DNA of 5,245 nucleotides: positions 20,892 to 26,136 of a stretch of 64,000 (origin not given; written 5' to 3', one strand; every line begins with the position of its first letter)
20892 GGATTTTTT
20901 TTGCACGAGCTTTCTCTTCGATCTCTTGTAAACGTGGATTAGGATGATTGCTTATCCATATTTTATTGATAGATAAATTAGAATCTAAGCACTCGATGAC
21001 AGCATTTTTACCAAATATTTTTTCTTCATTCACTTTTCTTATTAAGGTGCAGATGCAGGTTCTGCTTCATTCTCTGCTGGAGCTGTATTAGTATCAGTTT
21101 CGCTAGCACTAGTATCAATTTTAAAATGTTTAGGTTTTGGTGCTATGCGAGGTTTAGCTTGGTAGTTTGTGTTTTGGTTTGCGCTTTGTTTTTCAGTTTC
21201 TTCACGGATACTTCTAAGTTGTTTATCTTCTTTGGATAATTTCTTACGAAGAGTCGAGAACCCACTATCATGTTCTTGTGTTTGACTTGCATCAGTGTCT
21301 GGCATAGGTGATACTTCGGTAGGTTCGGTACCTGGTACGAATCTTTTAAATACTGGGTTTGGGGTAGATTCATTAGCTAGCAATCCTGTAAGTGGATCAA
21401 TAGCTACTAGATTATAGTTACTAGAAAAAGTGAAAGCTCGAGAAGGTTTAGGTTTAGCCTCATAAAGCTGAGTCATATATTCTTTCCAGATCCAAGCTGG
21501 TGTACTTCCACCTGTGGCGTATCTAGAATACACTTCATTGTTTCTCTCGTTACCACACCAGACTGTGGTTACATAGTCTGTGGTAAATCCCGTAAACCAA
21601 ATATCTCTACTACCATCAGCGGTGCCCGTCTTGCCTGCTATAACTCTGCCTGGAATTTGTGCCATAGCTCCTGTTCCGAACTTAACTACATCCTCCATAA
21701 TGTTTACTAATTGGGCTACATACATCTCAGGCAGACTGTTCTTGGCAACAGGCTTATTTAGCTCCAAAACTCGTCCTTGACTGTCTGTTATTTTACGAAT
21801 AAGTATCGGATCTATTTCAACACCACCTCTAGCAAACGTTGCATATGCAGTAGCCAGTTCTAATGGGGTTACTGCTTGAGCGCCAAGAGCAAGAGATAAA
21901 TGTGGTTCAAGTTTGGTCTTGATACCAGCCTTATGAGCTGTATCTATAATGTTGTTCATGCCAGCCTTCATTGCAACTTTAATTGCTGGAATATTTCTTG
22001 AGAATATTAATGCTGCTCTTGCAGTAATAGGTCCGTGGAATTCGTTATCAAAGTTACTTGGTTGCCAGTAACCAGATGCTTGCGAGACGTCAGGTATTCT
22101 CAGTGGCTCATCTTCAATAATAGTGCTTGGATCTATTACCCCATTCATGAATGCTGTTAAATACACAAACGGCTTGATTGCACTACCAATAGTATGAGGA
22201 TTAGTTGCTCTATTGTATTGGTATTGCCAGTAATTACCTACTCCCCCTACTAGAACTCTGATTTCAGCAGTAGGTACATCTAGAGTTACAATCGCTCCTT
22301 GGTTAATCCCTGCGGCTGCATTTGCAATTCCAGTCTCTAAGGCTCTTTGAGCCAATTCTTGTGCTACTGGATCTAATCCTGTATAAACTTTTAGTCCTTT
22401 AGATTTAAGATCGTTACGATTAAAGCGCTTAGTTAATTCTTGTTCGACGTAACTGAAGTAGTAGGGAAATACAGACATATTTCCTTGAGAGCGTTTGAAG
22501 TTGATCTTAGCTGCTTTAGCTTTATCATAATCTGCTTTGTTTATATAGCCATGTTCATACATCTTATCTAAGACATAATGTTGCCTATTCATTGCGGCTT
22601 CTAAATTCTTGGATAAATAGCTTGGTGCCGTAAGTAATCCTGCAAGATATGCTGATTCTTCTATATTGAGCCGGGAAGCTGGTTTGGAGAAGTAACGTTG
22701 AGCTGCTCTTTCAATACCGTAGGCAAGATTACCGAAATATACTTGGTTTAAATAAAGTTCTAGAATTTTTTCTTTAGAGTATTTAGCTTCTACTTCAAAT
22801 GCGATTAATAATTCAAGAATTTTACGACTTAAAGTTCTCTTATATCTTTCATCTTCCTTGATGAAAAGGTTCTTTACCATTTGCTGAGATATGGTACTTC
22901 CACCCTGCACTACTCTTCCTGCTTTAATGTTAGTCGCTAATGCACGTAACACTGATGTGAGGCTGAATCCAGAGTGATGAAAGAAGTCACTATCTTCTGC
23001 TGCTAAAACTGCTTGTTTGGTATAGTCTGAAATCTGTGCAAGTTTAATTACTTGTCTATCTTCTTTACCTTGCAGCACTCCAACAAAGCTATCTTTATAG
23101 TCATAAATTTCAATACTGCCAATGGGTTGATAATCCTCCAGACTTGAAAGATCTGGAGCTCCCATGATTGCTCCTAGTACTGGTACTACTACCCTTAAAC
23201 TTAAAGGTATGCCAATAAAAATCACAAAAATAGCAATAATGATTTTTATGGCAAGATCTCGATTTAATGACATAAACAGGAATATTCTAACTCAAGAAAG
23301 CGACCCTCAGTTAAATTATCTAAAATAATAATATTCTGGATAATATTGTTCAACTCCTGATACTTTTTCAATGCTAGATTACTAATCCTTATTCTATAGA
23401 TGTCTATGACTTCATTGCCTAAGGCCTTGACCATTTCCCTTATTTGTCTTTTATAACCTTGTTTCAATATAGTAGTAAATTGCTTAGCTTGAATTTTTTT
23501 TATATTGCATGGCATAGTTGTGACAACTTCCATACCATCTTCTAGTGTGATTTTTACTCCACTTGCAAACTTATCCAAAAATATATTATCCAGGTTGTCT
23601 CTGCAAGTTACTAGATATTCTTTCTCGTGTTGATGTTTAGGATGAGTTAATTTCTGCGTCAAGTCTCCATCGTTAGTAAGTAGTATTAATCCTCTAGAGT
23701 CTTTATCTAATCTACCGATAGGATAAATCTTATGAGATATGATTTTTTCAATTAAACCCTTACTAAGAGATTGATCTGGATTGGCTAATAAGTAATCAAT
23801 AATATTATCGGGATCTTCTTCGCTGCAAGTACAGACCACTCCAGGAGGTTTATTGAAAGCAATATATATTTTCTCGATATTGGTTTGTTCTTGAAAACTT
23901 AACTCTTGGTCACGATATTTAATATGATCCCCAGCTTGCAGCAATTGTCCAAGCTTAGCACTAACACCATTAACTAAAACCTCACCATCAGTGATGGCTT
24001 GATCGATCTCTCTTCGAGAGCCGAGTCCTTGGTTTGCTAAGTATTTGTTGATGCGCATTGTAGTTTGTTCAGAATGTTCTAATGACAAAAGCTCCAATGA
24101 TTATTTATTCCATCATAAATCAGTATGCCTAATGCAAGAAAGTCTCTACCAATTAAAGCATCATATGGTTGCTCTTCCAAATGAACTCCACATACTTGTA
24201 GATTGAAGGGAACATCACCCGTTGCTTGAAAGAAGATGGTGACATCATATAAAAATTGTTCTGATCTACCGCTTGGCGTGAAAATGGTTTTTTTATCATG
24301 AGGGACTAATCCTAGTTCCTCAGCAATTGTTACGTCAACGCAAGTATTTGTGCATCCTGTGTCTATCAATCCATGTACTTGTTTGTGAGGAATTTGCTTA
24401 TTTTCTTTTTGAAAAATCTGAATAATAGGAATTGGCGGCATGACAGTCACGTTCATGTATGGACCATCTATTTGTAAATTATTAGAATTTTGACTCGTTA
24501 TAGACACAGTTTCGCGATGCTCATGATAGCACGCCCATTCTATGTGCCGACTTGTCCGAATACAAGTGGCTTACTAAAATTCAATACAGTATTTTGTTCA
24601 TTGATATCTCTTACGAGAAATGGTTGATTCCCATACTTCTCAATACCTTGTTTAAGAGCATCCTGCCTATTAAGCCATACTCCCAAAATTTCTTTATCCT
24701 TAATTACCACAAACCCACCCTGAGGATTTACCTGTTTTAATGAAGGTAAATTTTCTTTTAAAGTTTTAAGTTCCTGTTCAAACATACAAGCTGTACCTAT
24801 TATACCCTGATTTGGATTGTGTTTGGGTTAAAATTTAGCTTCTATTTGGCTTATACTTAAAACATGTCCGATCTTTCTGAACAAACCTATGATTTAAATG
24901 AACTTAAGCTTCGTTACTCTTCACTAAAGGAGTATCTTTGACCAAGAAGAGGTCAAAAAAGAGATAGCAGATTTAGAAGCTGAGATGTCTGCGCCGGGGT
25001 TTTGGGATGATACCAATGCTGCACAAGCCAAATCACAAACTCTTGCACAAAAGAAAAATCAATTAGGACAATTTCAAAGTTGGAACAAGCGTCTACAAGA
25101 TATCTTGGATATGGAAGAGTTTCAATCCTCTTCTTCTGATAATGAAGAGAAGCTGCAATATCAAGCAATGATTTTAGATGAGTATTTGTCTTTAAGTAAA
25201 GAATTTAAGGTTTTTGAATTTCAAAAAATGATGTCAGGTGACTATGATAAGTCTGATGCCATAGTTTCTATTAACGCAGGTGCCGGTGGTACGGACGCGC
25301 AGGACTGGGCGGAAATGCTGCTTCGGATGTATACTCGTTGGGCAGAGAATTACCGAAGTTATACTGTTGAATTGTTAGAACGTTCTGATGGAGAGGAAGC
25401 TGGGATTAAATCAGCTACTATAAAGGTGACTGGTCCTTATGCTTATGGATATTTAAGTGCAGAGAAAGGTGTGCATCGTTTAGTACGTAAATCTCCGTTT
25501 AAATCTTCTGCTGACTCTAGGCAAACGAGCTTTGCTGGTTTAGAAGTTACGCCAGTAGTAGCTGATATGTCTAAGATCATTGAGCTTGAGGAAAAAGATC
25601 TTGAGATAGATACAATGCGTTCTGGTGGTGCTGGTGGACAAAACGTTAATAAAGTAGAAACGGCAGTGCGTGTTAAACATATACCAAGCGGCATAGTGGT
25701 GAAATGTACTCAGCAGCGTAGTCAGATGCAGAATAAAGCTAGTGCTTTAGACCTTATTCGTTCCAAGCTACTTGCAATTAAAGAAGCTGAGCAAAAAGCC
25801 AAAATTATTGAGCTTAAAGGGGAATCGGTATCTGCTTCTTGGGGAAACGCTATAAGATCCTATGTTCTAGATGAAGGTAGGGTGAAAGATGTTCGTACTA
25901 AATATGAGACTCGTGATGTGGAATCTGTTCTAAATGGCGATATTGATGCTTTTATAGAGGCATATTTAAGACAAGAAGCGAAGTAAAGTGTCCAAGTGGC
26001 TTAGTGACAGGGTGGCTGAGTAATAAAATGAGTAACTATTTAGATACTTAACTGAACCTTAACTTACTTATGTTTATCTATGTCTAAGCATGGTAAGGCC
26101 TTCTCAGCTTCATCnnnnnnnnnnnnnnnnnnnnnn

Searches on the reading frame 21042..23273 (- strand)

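Call 50: search_protein_families(library=pfam, proteins=[window:21042-23273:-], max_evalue=0.001)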
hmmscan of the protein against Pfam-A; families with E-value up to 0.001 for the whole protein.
window:21042-23273:- (743 aa): 2 families
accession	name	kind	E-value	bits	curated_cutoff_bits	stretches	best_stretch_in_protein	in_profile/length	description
PF00912.28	Transgly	-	1.4e-59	201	27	1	65-238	6-177/178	Transglycosylase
PF00905.27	Transpeptidase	-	4.4e-28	98.8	22.1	1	326-566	1-267/299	Penicillin binding protein transpeptidase domain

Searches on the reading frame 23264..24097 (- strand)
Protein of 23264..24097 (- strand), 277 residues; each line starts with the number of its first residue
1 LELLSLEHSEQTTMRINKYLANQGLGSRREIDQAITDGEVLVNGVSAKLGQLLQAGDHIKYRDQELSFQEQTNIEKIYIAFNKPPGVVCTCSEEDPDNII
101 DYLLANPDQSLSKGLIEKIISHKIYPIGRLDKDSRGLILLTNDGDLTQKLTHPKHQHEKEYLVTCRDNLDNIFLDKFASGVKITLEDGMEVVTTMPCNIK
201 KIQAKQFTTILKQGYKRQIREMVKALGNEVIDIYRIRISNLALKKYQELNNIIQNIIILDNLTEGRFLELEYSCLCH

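Call 50: search_protein_families(library=pfam, proteins=[window:23264-24097:-], max_evalue=0.001)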
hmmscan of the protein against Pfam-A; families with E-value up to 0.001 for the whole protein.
window:23264-24097:- (277 aa): 2 families
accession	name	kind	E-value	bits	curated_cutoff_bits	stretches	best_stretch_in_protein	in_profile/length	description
PF00849.27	PseudoU_synth_2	-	4.6e-19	69.6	26.8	1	78-224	2-151/152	RNA pseudouridylate synthase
PF01479.30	S4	-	1.1e-10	41.5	22.8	1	14-59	1-48/48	S4 domain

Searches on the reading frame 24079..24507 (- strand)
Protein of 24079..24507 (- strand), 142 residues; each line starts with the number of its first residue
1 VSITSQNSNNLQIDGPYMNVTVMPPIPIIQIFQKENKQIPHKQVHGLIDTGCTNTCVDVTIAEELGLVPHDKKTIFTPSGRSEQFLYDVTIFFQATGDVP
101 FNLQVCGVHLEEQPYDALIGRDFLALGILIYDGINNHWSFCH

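Call 50: search_protein_families(library=pfam, proteins=[window:24079-24507:-], max_evalue=0.001)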
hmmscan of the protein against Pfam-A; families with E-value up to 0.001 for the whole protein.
window:24079-24507:- (142 aa): 2 families
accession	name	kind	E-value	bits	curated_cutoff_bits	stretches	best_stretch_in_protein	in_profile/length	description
PF13975.11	gag-asp_proteas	-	1.1e-05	26.4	28.2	1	38-124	4-90/92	gag-polyprotein putative aspartyl protease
PF13650.11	Asp_protease_2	-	4.3e-05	24.6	24.3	1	42-123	8-90/90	Aspartyl protease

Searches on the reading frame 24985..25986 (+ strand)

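Call 50: search_protein_families(library=pfam, proteins=[window:24985-25986:+], max_evalue=0.001)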
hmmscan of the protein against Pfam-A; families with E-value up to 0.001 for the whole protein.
window:24985-25986:+ (333 aa): 2 families
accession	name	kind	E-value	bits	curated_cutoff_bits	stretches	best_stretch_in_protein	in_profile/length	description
PF03462.23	PCRF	-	1.9e-45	155.5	24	1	1-185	12-193/194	PCRF domain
PF00472.26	RF-1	-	4e-34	117.5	35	1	199-304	5-116/116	RF-1 domain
